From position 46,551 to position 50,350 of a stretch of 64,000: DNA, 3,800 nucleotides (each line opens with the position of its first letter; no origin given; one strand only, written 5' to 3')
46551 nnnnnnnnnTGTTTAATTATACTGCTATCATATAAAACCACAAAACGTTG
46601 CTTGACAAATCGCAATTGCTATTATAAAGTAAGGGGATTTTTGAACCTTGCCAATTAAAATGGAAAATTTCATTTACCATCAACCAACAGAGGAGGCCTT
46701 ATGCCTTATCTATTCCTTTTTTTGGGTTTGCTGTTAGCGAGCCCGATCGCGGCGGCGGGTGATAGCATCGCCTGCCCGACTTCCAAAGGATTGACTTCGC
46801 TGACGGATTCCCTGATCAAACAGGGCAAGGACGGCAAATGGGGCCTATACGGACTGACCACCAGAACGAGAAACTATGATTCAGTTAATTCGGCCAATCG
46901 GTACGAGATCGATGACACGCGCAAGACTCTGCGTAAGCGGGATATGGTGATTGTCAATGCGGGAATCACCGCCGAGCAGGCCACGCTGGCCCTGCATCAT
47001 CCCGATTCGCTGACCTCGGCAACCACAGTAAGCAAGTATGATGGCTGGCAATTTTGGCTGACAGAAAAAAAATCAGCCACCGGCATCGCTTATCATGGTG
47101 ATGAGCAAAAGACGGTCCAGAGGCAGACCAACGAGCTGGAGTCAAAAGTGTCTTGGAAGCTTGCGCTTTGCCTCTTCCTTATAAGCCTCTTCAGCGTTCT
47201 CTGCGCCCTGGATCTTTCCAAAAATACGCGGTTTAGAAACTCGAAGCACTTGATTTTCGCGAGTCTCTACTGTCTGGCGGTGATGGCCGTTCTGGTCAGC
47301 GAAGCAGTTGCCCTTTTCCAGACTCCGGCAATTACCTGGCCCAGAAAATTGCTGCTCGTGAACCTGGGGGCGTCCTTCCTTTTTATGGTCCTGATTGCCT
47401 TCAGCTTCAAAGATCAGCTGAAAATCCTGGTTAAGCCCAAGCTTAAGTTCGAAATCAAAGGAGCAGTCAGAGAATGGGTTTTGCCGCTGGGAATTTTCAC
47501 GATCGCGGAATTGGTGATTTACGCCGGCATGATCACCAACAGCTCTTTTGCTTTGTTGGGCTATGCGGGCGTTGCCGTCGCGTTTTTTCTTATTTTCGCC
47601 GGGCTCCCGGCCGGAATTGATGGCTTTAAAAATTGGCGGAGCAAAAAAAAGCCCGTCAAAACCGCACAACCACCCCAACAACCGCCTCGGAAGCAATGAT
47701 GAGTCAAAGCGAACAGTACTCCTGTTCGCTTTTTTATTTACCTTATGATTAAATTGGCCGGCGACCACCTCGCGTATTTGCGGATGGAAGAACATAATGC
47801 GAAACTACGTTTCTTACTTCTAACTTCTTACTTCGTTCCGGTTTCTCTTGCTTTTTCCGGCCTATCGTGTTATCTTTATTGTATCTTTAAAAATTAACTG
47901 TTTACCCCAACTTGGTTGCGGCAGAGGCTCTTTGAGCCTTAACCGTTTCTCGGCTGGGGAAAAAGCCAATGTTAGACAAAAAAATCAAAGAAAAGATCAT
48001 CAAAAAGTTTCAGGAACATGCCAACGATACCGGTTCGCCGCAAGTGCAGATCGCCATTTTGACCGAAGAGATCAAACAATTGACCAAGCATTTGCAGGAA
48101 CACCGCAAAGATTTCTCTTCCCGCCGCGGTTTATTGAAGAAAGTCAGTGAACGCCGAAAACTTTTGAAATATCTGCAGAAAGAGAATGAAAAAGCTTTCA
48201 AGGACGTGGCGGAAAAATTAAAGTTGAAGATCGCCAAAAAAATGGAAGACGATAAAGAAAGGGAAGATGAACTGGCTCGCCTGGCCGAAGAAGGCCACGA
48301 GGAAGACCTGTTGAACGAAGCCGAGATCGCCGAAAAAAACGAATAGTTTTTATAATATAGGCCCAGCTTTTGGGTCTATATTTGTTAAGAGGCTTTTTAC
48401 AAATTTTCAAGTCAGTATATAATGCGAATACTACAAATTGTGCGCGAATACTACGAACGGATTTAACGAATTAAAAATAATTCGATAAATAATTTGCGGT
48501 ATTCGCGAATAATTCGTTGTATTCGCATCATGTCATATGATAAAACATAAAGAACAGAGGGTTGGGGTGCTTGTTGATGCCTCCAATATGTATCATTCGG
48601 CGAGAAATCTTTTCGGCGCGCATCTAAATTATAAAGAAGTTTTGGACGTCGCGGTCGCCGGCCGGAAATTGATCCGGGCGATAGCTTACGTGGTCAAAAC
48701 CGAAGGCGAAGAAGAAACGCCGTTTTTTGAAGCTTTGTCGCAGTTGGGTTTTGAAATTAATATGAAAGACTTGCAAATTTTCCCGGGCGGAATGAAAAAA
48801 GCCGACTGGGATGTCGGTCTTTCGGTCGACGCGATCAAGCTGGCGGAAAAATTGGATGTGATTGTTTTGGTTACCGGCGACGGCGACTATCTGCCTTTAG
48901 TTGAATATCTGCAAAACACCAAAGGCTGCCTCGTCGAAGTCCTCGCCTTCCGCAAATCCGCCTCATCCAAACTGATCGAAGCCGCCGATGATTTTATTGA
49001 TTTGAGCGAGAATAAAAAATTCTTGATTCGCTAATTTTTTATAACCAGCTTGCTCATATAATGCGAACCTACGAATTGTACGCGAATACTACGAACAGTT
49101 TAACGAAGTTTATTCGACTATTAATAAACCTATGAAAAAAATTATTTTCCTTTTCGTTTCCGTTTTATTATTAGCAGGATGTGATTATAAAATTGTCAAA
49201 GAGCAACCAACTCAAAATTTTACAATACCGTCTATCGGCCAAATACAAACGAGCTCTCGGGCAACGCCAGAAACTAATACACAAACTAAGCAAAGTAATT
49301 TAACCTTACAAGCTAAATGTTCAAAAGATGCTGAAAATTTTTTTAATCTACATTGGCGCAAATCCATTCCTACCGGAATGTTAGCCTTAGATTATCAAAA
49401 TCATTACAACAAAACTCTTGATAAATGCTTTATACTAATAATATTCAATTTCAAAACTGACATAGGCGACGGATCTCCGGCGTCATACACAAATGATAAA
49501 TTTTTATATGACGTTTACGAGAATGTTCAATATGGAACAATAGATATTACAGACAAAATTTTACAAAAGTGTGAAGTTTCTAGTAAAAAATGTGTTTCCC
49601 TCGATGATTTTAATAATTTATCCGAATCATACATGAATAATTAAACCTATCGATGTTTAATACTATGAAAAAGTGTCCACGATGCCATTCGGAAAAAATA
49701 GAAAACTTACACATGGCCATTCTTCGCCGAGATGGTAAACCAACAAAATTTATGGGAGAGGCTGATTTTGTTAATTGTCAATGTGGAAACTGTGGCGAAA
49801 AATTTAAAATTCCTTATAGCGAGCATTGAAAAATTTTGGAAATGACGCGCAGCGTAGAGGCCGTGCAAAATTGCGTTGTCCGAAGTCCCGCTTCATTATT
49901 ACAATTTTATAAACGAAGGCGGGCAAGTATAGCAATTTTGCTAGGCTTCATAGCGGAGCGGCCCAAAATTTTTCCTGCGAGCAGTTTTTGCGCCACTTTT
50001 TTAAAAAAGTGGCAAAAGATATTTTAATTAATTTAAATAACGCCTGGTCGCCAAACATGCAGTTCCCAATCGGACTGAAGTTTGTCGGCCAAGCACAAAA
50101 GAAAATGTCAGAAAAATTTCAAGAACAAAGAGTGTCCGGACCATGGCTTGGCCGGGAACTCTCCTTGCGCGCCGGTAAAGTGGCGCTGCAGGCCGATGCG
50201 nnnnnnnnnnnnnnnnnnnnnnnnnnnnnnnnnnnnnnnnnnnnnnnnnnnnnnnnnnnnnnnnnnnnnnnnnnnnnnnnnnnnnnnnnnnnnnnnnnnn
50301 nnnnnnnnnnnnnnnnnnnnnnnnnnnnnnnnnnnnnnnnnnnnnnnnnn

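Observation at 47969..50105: rpsO-pnp operon interrupted by a 1.7-kb insertion carrying a NYN-domain nuclease gene bracketed by family-3 elements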

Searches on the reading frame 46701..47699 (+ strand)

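Call 10: search_protein_families(library=pfam, proteins=[window:46701-47699:+], max_evalue=0.01)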
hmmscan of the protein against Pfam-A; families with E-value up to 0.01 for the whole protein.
window:46701-47699:+ (332 aa): 1 family
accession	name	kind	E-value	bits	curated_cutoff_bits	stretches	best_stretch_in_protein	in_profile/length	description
PF20341.3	DUF6636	-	0.0033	17.9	27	1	8-50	3-47/140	Family of unknown function (DUF6636)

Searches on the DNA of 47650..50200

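Call 36: search_rna_families(source=window, start=47650, end=50200, threshold=evalue, max_evalue=1)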
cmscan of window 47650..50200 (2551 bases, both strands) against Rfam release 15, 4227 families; matches with E-value up to 1: 7.
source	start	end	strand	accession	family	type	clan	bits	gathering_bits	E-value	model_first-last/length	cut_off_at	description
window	48427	48525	+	RF03709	MIR1878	Gene; miRNA;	-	40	70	1.1e-05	1-100/100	no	MIR1878 microRNA precursor family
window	48411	48539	+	RF00885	MIR821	Gene; miRNA;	-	28.7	249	0.01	1-275/275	no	MIR821 microRNA precursor family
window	48423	48526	+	RF04172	MIR8675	Gene; miRNA;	-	27.4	90.8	0.019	1-95/95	no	MIR8675 microRNA precursor family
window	48421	48529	-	RF04147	MIR6224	Gene; miRNA;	-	25.6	171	0.03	1-176/176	no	MIR6224 microRNA precursor family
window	48424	48524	-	RF00842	MIR403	Gene; miRNA;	-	23.4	70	0.093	1-115/115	no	MIR403 microRNA precursor family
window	49150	49203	-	RF02098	DGCR5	Gene; lncRNA;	-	22.6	50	0.37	1-49/49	no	DiGeorge syndrome critical region gene 5 conserved region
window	48339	48404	+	RF01260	snR11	Gene; snRNA; snoRNA; HACA-box;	CL00022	17.2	42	0.31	1-260/260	no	Small nucleolar RNA snR11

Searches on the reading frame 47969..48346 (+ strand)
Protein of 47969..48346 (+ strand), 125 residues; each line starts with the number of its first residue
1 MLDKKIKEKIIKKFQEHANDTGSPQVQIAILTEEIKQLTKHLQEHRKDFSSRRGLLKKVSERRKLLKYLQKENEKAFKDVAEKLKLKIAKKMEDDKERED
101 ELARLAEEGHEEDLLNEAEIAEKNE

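Call 10: search_protein_families(library=pfam, proteins=[window:47969-48346:+], max_evalue=0.01)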
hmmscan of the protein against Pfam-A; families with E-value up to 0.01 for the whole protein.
window:47969-48346:+ (125 aa): 2 families
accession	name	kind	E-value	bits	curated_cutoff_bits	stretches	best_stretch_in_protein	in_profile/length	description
PF00312.27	Ribosomal_S15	-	1.2e-32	112.3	31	1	7-87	1-81/81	Ribosomal protein S15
PF12353.13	eIF3g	-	0.0069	17.1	24.4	0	42-106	29-92/130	Eukaryotic translation initiation factor 3 subunit G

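Call 59: search_protein_families(library=ncbifam, proteins=[window:47969-48346:+], max_evalue=0.01)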
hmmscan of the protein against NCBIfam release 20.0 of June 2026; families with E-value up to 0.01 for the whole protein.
window:47969-48346:+ (125 aa): 2 families
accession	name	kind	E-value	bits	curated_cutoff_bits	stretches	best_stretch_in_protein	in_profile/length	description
TIGR00952.1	S15_bact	equivalog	4.6e-33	113.4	63.65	1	4-87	2-85/86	30S ribosomal protein S15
NF006331.0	PRK08561.1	equivalog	7.5e-06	25.7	154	1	6-75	66-137/152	30S ribosomal protein S15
